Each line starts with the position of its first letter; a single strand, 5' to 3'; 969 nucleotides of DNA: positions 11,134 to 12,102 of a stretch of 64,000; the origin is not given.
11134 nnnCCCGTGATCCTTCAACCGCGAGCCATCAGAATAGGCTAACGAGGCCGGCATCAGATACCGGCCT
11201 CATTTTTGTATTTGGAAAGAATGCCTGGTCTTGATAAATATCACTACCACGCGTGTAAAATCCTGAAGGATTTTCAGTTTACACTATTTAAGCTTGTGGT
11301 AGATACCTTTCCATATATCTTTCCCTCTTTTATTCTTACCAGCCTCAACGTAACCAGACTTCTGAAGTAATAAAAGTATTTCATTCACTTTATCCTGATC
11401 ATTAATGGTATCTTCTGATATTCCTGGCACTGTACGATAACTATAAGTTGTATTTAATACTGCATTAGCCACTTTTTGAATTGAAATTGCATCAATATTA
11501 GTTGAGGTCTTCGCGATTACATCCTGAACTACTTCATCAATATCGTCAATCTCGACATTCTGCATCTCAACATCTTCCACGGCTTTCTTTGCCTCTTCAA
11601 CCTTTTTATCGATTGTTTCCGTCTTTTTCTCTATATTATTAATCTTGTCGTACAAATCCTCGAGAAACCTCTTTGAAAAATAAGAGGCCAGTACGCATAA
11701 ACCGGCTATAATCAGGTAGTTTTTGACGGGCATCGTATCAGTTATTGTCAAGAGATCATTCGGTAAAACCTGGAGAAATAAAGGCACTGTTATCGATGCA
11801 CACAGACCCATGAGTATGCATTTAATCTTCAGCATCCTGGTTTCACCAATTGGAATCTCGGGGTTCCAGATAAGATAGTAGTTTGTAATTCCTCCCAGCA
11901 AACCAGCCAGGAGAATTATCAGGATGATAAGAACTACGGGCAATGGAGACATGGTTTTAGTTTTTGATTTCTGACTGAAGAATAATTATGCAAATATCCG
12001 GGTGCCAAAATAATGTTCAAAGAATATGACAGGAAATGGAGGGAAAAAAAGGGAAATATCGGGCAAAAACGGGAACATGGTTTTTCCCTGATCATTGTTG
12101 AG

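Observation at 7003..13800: Seven-gene accessory block: three signal-peptide-less hydrolases interleaved with membrane/coiled-coil proteins (candidate conflict/defence-type island)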

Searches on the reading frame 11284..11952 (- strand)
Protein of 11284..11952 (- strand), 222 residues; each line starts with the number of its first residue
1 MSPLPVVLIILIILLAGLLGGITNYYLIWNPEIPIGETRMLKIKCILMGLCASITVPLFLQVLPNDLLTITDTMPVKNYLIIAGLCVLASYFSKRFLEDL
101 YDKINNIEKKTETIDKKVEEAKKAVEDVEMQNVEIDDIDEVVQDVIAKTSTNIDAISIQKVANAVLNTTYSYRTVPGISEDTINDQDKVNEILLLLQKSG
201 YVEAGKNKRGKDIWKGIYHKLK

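Call 4: search_protein_families(library=pfam, proteins=[window:11284-11952:-], max_evalue=0.1)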
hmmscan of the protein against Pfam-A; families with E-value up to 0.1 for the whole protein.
window:11284-11952:- (222 aa): 3 families
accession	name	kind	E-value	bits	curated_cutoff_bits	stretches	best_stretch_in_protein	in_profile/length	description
PF20303.3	YLATT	-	1.7e-25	89.3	26.7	1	6-113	2-101/107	YEATS-Like-Associating Three TM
PF19111.5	DUF5798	-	0.0052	17.4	27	1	98-154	18-71/89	Family of unknown function (DUF5798)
PF00601.24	Flu_NS2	-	0.014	16.2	25.9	1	99-163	27-91/108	Influenza non-structural protein (NS2)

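Call 5: search_protein_families(library=padloc, proteins=[window:11284-11952:-], max_evalue=0.1)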
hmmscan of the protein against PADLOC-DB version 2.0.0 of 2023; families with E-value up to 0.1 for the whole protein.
window:11284-11952:- (222 aa): 2 families
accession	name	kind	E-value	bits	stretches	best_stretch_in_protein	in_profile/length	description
PDLC01114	Csm3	-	0.0033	15.4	1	93-176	54-129/245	Csm3gr7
PDLC00006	DruC1|DruC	-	0.012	12.1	1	95-188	161-249/626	Unknown function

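Call 6: search_protein_families(library=ncbifam, proteins=[window:11284-11952:-], max_evalue=0.1)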
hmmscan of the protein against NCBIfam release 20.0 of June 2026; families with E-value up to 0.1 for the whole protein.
window:11284-11952:- (222 aa): 3 families
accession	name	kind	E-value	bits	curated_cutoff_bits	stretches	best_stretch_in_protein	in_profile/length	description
NF002174.0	PRK01022.1-1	equivalog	0.0093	16.3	222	1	69-162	18-104/162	hypothetical protein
TIGR01398.1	FlhA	equivalog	0.017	13.4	772.1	1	73-148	457-531/678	flagellar biosynthesis protein FlhA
NF045995.1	MAG0865_DivIVA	hypoth_equivalog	0.043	14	55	1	95-129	27-61/69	MAG0865 family DivIVA-related protein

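Call 7: search_protein_families(library=phrogs, proteins=[window:11284-11952:-], max_evalue=0.01)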
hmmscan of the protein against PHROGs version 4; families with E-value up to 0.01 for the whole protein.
window:11284-11952:- (222 aa): 4 families
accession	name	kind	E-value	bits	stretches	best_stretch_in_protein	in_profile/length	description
phrog_26651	-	moron, auxiliary metabolic gene and host takeover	0.0021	18.3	1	103-203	23-117/376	Alt-like RNA polymerase ADP-ribosyltransferase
phrog_739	-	lysis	0.003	18.8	1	80-154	13-86/122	Rz-like spanin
phrog_27031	-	unknown function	0.0081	17.2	0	98-178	5-83/112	-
phrog_1775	-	head and packaging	0.0089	14.5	1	96-171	555-629/1609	minor head protein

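Call 11: find_homologous_proteins(query=window:11284-11952:-)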
Query window:11284-11952:- (222 aa): 66 proteins with E <= 0.001 among 1131 candidates.
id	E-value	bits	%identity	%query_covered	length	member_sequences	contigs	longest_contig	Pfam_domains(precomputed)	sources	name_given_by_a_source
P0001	1.1e-137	475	100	100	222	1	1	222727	PF20303.5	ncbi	ncbi:MAG: YEATS-associated helix-containing protein [Bacteroidales bacterium]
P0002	7.8e-94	331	70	91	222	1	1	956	PF20303.5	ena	-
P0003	3.2e-93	329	70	92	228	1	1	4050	PF20303.5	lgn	-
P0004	5.2e-93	329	70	90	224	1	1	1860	PF20303.5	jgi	jgi:hypothetical protein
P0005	3.1e-92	326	70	92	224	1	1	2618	PF20303.5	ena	-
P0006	3.9e-89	316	65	91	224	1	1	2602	PF20303.5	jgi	jgi:hypothetical protein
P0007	7.2e-87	309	65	92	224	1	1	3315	PF20303.5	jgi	jgi:hypothetical protein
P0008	2.8e-83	297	63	97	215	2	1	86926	PF20303.5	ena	-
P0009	4.5e-83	296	64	99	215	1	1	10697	PF20303.5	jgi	jgi:hypothetical protein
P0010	6.0e-79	283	62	94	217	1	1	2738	PF20303.5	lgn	-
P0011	9.2e-79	282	61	97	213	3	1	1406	PF20303.5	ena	-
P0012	3.3e-75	271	57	98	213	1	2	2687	PF20303.5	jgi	jgi:hypothetical protein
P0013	3.4e-75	270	62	90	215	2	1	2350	PF20303.5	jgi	jgi:hypothetical protein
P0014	4.7e-75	270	57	98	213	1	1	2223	PF20303.5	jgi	jgi:hypothetical protein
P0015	1.7e-74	268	59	98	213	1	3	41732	PF20303.5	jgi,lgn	jgi:hypothetical protein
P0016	4.1e-73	264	57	93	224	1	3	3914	PF20303.5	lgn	-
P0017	1.8e-71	258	59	97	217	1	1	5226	PF20303.5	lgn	-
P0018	6.1e-70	253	59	92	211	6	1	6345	PF20303.5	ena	-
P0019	2.1e-68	248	57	97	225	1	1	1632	PF20303.5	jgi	jgi:hypothetical protein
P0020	8.2e-60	220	50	91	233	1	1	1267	PF20303.5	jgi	jgi:hypothetical protein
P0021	3.4e-51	192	64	66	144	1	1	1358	PF20303.5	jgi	jgi:uncharacterized protein YpuA (DUF1002 family)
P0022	5.0e-51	192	48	97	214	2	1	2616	PF20303.5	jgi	jgi:hypothetical protein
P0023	8.3e-51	191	47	97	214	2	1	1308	PF20303.5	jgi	jgi:tRNA G26 N,N-dimethylase Trm1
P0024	1.5e-46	177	43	92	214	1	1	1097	PF20303.5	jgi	jgi:hypothetical protein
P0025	2.8e-46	176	43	94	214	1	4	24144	PF20303.5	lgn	-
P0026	2.3e-43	167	46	88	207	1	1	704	PF20303.5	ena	-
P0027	1.3e-41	161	39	98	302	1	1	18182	PF20303.5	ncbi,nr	ncbi:MAG: YEATS-associated helix-containing protein [Chitinophagaceae bacterium]|nr:YEATS-associated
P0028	2.3e-41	160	43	94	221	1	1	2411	PF20303.5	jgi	jgi:hypothetical protein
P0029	8.4e-41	158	38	94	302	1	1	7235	PF20303.5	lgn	-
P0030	1.2e-39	154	40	94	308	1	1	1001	PF20303.5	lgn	-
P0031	1.6e-39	154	42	91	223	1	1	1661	PF20303.5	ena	-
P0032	2.1e-39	154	36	93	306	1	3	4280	PF20303.5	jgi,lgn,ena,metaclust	metaclust:\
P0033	2.3e-39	153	42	94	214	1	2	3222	PF20303.5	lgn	-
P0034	4.3e-39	153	38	90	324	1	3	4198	PF06103.17,PF20303.5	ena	-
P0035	8.1e-39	152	61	47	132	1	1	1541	PF20303.5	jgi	jgi:hypothetical protein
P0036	1.6e-38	151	40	91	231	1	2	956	PF20303.5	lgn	-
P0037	9.5e-38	148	38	88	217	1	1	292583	PF20303.5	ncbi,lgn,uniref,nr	ncbi:YEATS-associated helix-containing protein [Sediminibacterium goheungense]|uniref:YEATS-Like-Ass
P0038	2.2e-36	144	39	94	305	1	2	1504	PF20303.5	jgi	jgi:hypothetical protein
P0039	1.6e-32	131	38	94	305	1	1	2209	PF20303.5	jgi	jgi:hypothetical protein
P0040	1.0e-30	125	38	93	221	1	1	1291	PF20303.5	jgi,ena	-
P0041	8.0e-30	122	38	80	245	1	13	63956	PF20303.5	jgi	jgi:hypothetical protein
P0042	2.5e-28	117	34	91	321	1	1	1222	PF20303.5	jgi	jgi:hypothetical protein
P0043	5.4e-27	113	32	94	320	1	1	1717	PF11875.15,PF20303.5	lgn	-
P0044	2.2e-26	111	45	45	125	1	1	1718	PF20303.5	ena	-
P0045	2.9e-26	111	35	93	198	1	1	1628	PF20303.5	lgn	-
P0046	1.1e-25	109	44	49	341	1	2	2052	PF20303.5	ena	-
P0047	2.9e-23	101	41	50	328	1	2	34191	PF20303.5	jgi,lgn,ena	-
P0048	1.9e-22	98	34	87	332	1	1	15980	PF20303.5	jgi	jgi:hypothetical protein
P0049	1.5e-18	85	34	95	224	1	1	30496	PF20303.5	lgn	-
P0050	2.6e-17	81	31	91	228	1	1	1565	PF20303.5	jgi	-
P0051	3.4e-15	74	31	87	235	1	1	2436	PF20303.5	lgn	-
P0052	2.1e-14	72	28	88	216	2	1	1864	PF20303.5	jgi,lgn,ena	jgi:hypothetical protein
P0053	7.2e-12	64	26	94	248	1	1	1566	PF20303.5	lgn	-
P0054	2.3e-11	62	26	94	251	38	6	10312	PF20303.5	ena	-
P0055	2.4e-11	62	24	94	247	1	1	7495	PF20303.5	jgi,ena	-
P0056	4.7e-11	61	25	94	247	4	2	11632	PF20303.5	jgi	jgi:DNA-binding transcriptional ArsR family regulator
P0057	5.0e-11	61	27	94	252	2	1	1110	PF20303.5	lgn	-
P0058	2.0e-10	59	29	55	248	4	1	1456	PF20303.5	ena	-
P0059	2.5e-10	59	25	94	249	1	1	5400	PF20303.5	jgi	jgi:hypothetical protein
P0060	8.5e-10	57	25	94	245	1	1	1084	PF20303.5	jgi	jgi:hypothetical protein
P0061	2.1e-8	52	36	54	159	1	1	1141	PF20303.5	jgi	jgi:hypothetical protein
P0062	3.4e-8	52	29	49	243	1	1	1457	PF20303.5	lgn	-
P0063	4.1e-8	51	30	55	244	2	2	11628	PF20303.5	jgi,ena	-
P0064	6.2e-8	51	26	94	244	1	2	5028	PF20303.5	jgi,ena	-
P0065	1.4e-6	46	33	45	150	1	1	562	PF20303.5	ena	-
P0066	8.6e-5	41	37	23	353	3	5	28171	PF20305.5,PF20303.5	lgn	-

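Call 13: find_encoding_contigs(protein=P0008, flank=8000, max_places=3)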
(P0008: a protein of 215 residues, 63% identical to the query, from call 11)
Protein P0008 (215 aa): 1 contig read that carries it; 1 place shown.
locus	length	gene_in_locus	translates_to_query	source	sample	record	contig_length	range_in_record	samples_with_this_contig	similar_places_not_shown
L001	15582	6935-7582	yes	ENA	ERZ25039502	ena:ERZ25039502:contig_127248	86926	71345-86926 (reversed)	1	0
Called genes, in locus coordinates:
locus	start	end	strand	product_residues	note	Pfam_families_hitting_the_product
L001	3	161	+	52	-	?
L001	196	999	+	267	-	PF01435:Peptidase_M48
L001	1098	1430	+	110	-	-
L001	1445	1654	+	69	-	-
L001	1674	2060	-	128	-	-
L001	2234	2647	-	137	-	-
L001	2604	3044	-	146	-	-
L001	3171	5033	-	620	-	PF02129:Peptidase_S15, PF00326:Peptidase_S9 (faint), PF08530:PepX_C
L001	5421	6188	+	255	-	PF00144:Beta-lactamase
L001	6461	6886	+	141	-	-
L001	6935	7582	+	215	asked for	PF20303:YLATT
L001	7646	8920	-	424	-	-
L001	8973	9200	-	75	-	-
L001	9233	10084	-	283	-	PF00656:Peptidase_C14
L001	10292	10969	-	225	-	PF04326:SLFN_AlbA_2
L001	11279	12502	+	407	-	PF25852:DUF6242_C (faint), PF02012:BNR (faint), PF18962:Por_Secre_tail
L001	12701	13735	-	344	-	-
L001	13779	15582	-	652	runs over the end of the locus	PF01869:BcrAD_BadFG, PF09989:DUF2229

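Call 14: find_encoding_contigs(protein=P0015, flank=8000, max_places=3)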
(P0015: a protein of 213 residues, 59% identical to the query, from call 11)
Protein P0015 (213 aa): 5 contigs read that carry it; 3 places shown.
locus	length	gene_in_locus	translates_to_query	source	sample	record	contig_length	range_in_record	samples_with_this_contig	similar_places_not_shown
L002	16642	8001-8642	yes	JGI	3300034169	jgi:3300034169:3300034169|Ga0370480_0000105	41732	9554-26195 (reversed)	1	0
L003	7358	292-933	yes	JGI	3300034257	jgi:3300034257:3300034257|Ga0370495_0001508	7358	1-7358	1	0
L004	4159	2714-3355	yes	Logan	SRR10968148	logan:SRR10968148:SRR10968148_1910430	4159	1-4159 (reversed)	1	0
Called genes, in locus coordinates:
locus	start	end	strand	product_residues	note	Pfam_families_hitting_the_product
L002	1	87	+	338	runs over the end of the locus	PF01208:URO-D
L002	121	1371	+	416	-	PF25293:Beta-prop_EMC1_N (faint), PF13570:Beta-prop_ACSF4 (faint), PF13360:PQQ_2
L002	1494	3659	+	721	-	PF01011:PQQ, PF07774:EMC1_C (faint), PF13442:Cytochrome_CBB3, PF01011:PQQ, PF13360:PQQ_2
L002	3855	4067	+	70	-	-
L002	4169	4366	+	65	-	-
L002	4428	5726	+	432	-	-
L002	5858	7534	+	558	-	PF01471:PG_binding_1, PF00413:Peptidase_M10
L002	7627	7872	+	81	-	-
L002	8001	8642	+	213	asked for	PF20303:YLATT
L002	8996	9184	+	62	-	-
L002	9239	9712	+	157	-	PF04191:PEMT, PF04140:ICMT (weak)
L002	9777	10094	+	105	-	-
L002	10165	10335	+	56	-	-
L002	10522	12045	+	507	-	PF16586:DUF5060, PF13204:Apiosidase, PF18310:DUF5605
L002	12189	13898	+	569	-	PF02129:Peptidase_S15, PF08530:PepX_C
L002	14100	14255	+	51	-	PF19891:DUF6364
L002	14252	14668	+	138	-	PF01850:PIN, PF13470:PIN_3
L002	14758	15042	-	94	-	-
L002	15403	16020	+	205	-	PF13505:OMP_b-brl (faint)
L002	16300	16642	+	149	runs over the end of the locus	PF08327:AHSA1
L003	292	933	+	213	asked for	PF20303:YLATT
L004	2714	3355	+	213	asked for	PF20303:YLATT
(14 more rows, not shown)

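Call 15: find_encoding_contigs(protein=P0009, flank=8000, max_places=3)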
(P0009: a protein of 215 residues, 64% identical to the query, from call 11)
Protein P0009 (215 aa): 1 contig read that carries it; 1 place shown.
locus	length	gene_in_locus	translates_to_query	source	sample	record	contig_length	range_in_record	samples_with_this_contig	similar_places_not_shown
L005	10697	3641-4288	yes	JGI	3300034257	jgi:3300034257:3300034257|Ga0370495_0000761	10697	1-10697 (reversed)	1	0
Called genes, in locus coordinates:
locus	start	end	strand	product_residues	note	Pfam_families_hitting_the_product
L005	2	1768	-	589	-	?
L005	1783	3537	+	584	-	PF00144:Beta-lactamase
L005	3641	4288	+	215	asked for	PF20303:YLATT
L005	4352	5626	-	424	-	-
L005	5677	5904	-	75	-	-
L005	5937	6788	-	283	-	PF00656:Peptidase_C14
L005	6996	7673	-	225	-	PF04326:SLFN_AlbA_2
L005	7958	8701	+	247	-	PF06439:3keto-disac_hyd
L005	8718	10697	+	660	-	?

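Call 18: search_protein_families(library=pfam, proteins=[P0066], max_evalue=10)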
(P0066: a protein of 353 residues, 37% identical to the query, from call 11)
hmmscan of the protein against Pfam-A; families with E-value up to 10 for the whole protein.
P0066 (353 aa): 8 families
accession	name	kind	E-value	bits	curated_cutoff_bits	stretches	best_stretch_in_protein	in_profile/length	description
PF20303.3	YLATT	-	1.5e-21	76.7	26.7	2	3-69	2-65/107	YEATS-Like-Associating Three TM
PF20305.4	pYEATS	-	2.1e-13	50.4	26.9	1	272-340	1-72/73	prokaryotic YEATS domain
PF15101.11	TERB2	-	0.0031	17.9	27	1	126-221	68-162/207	Telomere-associated protein TERB2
PF22251.1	PFF1_TM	-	0.043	13.8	32.3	1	142-232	97-189/300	Vacuolar membrane protease, transmembrane domain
PF10011.15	DUF2254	-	0.17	11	28.8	1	147-212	129-195/368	Predicted membrane protein (DUF2254)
PF04145.20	Ctr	-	0.29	12.1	25.3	1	151-220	32-104/151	Ctr copper transporter family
PF25502.1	DUF7915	-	0.94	9.9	27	1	170-229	8-68/150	Domain of unknown function (DUF7915)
PF02487.23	CLN3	-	1.1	8.6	31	0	2-22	328-350/395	CLN3 protein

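Call 39: find_encoding_contigs(protein=P0003, flank=5000, max_places=3)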
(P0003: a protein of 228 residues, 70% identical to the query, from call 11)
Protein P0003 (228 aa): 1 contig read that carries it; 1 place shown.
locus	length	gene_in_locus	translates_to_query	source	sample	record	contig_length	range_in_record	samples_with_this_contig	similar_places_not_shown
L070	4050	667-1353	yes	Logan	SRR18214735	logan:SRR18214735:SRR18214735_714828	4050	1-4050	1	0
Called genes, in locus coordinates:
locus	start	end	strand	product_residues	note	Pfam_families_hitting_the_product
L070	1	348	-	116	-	?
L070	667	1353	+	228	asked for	PF20303:YLATT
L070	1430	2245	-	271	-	PF00112:Peptidase_C1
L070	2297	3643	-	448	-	-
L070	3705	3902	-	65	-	-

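Call 43: find_related_loci(query=A2, collection=metagenome_contigs, flank=10000)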
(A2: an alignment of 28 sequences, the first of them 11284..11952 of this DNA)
Query A2 (222 aa) in metagenome_contigs; peptide patterns used: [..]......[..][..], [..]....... (x = any residue, [..] = any of these).
329 stretches matched a pattern; 19 encode a relative of the query (tblastn E <= 1e-3); 19 distinct loci.
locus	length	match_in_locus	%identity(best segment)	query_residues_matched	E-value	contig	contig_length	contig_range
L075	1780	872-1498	59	5-220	1e-85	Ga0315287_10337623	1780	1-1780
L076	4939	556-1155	58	16-222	5e-75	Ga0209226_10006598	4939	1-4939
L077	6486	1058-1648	45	16-215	3e-53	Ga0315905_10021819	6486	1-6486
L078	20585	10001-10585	45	23-220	8e-46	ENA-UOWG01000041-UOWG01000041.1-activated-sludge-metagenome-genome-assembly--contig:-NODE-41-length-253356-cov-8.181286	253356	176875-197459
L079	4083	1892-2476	45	23-220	7e-46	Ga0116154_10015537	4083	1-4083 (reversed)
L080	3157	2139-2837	36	1-222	8e-45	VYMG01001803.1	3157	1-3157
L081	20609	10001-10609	42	16-215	9e-42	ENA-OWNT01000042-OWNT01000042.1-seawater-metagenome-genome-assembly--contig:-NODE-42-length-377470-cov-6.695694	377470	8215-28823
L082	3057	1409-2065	36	16-222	4e-42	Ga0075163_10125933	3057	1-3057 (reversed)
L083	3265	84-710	38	6-215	8e-42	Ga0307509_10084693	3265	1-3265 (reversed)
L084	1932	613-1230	39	2-215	3e-40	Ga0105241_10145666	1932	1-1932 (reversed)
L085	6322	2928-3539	35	23-215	6e-40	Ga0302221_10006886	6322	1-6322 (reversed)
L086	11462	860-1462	36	23-215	1e-39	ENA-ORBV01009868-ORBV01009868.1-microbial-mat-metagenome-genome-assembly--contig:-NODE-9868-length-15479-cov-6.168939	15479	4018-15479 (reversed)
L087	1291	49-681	38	9-215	2e-40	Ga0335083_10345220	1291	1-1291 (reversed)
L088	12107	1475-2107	36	16-215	6e-37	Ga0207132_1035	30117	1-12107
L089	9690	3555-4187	34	23-222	8e-36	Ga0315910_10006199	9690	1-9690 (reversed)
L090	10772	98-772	32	9-222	4e-34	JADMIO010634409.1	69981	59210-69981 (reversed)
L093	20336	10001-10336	41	22-131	3e-22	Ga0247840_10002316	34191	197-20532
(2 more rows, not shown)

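Call 47: search_protein_families(library=pfam, proteins=[L076:1267-2208:+, L077:1864-3276:+, L078:10750-12450:+, L081:10914-12086:+, L085:3829-4818:+, L086:1775-2812:+, L090:1373-2806:+, L083:898-1953:-, L089:2447-3358:+, L093:8727-9746:+], max_evalue=0.001)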
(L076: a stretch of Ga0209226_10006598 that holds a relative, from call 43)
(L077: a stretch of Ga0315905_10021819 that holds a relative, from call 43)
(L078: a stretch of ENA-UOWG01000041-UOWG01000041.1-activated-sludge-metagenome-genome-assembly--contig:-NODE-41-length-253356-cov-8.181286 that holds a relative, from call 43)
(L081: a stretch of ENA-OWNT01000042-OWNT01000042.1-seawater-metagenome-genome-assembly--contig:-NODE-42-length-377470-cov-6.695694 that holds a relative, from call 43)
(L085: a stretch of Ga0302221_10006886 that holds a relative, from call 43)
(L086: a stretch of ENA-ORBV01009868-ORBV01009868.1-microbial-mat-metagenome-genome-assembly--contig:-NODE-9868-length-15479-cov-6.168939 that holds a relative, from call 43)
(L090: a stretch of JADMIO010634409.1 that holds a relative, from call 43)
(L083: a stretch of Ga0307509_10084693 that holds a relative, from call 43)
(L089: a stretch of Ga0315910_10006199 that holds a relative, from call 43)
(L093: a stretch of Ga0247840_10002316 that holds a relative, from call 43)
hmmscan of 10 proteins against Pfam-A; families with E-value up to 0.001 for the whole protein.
L076:1267-2208:+ (313 aa): 3 families
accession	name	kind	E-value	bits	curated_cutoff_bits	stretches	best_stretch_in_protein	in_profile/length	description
PF13602.12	ADH_zinc_N_2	-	1.1e-23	85.1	27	1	189-311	1-134/134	Zinc-binding dehydrogenase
PF08240.17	ADH_N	-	4.6e-17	62.6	23.5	1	27-116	2-103/104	Alcohol dehydrogenase GroES-like domain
PF00107.32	ADH_zinc_N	-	1.5e-13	51.3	31.8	1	158-270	1-122/129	Zinc-binding dehydrogenase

L077:1864-3276:+ (470 aa): 1 family
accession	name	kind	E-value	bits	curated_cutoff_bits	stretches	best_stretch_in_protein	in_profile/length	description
PF01618.21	MotA_ExbB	-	2.9e-05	24.2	22.9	1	36-103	46-116/127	MotA/TolQ/ExbB proton channel family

L078:10750-12450:+ (566 aa): 7 families
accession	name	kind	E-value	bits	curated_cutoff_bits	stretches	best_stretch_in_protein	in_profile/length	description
PF13175.12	AAA_15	-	4.7e-30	105.9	32.1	1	1-336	1-373/374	AAA ATPase domain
PF13304.12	AAA_21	-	9.7e-17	62.4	27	1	26-338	2-304/304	AAA domain, putative AbiEii toxin, Type IV TA system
PF02463.25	SMC_N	-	3.1e-10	40.3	40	1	3-339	2-204/220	RecF/RecN/SMC N terminal domain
PF13476.12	AAA_23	-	7.1e-09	37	27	1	5-212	1-168/201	AAA domain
PF11398.14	DUF2813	-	1.1e-08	35.3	21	1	264-339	255-327/372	Protein of unknown function (DUF2813)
PF13555.12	AAA_29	-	0.00022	21.3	27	0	4-49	2-48/61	P-loop containing region of AAA domain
PF20469.4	OLD-like_TOPRIM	-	0.00037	21.4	23.2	0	396-461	4-67/67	Overcoming lysogenization defect protein-like, TOPRIM domain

L081:10914-12086:+ (390 aa): 1 family
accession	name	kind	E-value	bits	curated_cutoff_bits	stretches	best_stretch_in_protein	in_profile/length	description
PF13414.12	TPR_11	-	0.00055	20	26.8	1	109-137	13-41/42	TPR repeat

L085:3829-4818:+ (329 aa): 0 families

L086:1775-2812:+ (345 aa): 2 families
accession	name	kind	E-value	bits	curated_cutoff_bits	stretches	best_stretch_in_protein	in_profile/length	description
PF13676.11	TIR_2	-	7.3e-07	30.1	28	1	26-122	1-92/122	TIR domain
PF08937.16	ThsB_TIR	-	0.0001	23.1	21.2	1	27-121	1-95/100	Thoeris protein ThsB, TIR-like domain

L090:1373-2806:+ (477 aa): 2 families
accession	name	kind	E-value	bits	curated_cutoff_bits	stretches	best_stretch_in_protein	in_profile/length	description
PF06742.16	DUF1214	-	8.2e-34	116.9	25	1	356-461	2-111/112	Protein of unknown function (DUF1214)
PF06863.17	DUF1254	-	1.7e-19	70.7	22.2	1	93-205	14-133/133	Protein of unknown function (DUF1254)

L083:898-1953:- (351 aa): 1 family
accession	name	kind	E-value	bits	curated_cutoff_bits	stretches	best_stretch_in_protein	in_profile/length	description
PF11751.14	PorP_SprF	-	1.9e-32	113.3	22.3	1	22-332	3-273/273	Type IX secretion system membrane protein PorP/SprF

L089:2447-3358:+ (303 aa): 4 families
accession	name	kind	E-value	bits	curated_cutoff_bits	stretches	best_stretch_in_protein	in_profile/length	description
PF04471.18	Mrr_cat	-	4.1e-36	124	21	1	158-277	4-115/115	Restriction endonuclease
PF14338.12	Mrr_N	-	8.6e-30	103.2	29.5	1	5-90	1-86/87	Mrr N-terminal domain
PF13156.12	Mrr_cat_2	-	1.5e-08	35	22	1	189-281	26-118/127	Restriction endonuclease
PF22722.2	NA-iREase1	-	3e-07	30.8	27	1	189-274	21-105/106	NACHT-associated inactive Restriction Endonuclease 1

L093:8727-9746:+ (339 aa): 0 families
